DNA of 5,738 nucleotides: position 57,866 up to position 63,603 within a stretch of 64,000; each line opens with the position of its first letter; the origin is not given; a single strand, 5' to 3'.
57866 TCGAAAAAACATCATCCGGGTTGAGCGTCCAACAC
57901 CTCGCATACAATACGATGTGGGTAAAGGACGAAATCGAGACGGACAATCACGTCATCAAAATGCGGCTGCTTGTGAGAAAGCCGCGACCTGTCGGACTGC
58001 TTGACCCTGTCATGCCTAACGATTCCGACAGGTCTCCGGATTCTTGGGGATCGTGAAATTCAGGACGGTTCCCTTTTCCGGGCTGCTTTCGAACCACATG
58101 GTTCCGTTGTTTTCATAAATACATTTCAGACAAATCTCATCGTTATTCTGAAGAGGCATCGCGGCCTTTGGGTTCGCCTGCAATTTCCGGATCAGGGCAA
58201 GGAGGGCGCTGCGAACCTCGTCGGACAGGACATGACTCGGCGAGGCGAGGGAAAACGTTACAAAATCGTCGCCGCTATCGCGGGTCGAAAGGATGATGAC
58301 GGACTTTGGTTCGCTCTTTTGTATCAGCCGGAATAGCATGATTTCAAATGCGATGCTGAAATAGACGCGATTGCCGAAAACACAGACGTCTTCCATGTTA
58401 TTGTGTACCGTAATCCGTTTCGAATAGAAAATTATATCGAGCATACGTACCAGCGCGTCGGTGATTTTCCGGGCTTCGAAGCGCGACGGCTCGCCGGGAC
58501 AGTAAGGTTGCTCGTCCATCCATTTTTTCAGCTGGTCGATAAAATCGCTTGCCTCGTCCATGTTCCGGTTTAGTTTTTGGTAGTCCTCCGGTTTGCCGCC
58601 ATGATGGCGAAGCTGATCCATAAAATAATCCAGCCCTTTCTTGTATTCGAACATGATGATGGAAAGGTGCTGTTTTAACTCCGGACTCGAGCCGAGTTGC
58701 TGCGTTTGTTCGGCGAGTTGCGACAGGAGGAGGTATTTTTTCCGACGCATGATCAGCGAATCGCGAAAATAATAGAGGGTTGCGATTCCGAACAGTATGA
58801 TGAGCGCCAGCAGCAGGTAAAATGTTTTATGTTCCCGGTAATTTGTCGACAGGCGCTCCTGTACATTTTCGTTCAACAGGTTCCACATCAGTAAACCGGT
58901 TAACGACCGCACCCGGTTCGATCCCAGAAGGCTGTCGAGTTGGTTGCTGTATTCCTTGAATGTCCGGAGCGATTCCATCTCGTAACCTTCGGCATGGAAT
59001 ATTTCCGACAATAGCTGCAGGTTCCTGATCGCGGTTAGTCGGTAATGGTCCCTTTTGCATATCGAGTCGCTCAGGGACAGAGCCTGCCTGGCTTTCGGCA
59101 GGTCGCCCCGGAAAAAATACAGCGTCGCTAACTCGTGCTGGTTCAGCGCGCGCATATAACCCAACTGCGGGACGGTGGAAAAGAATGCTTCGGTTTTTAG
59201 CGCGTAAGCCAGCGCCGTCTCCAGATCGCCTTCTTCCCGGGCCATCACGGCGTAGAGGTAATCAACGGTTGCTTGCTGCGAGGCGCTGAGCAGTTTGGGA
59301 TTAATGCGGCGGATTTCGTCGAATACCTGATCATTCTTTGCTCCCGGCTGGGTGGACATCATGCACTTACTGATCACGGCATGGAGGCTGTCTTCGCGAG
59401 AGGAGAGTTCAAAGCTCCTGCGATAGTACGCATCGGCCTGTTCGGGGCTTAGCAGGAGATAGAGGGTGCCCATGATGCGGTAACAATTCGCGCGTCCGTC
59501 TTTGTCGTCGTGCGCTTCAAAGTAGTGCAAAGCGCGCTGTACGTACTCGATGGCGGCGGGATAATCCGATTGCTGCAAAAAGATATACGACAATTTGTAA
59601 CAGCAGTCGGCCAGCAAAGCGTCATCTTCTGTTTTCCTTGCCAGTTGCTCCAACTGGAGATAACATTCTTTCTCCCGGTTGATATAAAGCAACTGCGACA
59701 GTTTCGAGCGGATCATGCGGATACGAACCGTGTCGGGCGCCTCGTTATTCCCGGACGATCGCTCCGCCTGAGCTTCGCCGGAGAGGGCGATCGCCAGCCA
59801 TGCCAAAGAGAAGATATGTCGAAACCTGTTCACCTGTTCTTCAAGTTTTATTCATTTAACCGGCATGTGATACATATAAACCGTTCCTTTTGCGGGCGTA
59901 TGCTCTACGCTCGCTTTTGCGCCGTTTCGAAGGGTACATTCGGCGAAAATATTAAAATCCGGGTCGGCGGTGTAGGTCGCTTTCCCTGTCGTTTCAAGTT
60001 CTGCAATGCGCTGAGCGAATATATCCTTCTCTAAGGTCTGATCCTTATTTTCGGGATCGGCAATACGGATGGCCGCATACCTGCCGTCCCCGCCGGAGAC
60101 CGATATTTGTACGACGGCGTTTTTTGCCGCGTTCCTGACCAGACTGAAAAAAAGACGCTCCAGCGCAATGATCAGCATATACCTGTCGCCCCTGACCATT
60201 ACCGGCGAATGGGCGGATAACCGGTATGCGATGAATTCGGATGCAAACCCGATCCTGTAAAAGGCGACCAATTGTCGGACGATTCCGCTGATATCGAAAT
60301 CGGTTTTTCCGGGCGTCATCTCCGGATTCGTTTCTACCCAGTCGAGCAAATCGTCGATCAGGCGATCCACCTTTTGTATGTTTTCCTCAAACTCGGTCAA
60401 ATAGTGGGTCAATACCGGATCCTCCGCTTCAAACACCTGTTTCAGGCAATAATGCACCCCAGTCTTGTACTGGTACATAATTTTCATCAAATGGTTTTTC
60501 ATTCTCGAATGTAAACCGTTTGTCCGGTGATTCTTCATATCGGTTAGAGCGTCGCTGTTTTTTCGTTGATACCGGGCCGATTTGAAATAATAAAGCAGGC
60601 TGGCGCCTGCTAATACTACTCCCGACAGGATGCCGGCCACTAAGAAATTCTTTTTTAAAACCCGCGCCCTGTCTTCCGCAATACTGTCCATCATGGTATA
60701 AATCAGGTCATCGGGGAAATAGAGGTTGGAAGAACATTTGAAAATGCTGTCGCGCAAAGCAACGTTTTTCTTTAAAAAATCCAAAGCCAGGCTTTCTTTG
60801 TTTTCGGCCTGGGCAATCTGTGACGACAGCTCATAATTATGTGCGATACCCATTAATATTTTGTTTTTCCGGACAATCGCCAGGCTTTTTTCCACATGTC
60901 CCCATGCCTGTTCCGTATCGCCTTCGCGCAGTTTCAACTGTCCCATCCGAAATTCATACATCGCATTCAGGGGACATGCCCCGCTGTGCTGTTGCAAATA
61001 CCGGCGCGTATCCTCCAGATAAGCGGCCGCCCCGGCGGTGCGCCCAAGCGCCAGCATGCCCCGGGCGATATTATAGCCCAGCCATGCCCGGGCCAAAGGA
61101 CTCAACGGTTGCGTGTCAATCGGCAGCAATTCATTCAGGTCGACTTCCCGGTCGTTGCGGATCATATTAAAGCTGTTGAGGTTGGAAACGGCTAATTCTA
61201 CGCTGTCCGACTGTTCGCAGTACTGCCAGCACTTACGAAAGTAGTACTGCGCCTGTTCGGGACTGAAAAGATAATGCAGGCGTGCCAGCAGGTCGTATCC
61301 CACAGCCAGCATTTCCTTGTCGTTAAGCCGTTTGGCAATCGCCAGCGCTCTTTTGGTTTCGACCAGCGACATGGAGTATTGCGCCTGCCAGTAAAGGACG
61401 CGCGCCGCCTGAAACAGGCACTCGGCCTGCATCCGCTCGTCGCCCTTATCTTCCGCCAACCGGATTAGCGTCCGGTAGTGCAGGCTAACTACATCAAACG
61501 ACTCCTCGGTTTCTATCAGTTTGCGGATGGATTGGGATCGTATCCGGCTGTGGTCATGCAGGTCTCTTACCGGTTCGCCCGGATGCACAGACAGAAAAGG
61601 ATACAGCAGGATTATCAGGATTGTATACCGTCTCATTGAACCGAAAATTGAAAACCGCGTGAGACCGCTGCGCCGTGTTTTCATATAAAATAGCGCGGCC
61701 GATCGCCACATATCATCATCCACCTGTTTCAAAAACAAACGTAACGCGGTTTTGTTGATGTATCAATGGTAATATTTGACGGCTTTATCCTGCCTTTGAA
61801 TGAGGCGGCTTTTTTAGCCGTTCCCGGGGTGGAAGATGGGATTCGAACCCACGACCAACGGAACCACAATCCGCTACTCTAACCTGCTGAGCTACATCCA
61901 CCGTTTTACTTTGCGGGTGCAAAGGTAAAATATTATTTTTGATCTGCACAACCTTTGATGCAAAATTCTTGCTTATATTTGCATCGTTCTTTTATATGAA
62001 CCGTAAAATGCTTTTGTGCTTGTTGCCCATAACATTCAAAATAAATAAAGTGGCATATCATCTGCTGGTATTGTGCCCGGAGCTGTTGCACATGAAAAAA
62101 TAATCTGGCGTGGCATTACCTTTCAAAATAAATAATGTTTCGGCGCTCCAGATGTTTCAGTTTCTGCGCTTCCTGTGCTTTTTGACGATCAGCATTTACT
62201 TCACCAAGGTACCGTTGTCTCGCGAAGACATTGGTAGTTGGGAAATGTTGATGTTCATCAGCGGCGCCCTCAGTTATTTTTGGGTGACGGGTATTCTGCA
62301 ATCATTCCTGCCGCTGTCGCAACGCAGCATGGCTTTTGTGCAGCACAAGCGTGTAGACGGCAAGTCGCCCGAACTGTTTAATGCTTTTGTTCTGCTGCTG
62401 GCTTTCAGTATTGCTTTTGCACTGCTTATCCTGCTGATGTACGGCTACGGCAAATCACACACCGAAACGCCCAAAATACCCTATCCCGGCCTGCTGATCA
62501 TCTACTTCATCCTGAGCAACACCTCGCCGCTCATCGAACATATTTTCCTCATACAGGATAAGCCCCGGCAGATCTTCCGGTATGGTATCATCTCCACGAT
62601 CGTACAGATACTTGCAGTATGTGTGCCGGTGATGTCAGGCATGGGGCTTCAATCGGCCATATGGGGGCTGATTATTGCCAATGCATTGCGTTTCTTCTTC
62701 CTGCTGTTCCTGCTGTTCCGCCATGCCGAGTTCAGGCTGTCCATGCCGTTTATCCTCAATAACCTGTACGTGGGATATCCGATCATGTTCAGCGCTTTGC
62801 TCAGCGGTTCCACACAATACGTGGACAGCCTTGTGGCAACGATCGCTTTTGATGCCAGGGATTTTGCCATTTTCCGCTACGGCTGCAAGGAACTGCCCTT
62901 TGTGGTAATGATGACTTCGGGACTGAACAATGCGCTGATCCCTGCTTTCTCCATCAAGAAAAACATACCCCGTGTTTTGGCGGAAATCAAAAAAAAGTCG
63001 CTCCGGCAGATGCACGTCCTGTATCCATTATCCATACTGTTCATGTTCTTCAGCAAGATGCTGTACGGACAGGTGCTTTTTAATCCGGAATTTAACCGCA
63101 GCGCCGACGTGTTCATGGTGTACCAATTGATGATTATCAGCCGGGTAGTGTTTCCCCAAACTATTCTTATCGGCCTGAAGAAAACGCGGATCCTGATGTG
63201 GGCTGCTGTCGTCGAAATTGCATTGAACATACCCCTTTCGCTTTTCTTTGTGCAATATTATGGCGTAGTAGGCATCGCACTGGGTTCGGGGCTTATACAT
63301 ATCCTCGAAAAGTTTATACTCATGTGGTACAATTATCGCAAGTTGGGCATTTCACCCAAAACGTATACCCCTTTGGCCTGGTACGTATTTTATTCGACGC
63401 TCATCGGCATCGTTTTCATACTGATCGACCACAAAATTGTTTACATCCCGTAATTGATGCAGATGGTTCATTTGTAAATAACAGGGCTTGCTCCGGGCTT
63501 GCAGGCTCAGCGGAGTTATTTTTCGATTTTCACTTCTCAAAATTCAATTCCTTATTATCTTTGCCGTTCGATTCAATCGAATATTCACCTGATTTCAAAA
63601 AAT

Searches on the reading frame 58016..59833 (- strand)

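Call 7: search_protein_families(library=pfam, proteins=[window:58016-59833:-])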
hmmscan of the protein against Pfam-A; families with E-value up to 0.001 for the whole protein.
window:58016-59833:- (605 aa): 2 families
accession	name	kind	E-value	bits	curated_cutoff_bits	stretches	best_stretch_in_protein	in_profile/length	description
PF13424.12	TPR_12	-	1e-07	32.4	30.1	1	81-143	9-74/77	Tetratricopeptide repeat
PF17874.7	TPR_MalT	-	4.9e-05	23.2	45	0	85-156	11-82/336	MalT-like TPR region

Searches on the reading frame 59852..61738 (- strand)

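Call 7: search_protein_families(library=pfam, proteins=[window:59852-61738:-])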
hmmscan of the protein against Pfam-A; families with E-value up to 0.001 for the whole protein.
window:59852-61738:- (628 aa): 1 family
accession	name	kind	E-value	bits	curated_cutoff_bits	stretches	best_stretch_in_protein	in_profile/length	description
PF13424.12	TPR_12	-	0.00087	19.9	30.1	0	110-170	8-71/77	Tetratricopeptide repeat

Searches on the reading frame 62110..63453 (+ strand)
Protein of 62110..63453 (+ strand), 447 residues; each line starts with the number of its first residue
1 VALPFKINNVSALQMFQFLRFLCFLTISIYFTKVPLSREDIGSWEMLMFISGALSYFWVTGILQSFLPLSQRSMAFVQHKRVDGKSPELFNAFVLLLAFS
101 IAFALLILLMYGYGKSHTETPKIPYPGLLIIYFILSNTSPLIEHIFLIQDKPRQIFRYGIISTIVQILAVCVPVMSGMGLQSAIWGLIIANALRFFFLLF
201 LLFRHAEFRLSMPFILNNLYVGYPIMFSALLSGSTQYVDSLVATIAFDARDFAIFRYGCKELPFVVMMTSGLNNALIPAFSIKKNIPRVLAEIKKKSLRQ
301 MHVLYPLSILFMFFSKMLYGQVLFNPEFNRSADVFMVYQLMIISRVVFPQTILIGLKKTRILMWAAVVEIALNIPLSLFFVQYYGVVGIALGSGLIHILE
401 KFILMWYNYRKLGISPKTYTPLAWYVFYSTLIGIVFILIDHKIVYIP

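Call 7: search_protein_families(library=pfam, proteins=[window:62110-63453:+])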
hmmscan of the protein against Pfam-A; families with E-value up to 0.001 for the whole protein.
window:62110-63453:+ (447 aa): 2 families
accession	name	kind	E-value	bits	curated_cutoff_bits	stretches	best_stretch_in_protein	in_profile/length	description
PF13440.11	Polysacc_synt_3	-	8e-10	38.9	23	1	73-318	33-279/293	Polysaccharide biosynthesis protein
PF01943.22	Polysacc_synt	-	9e-06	25.7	28.2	1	264-421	48-199/274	Polysaccharide biosynthesis protein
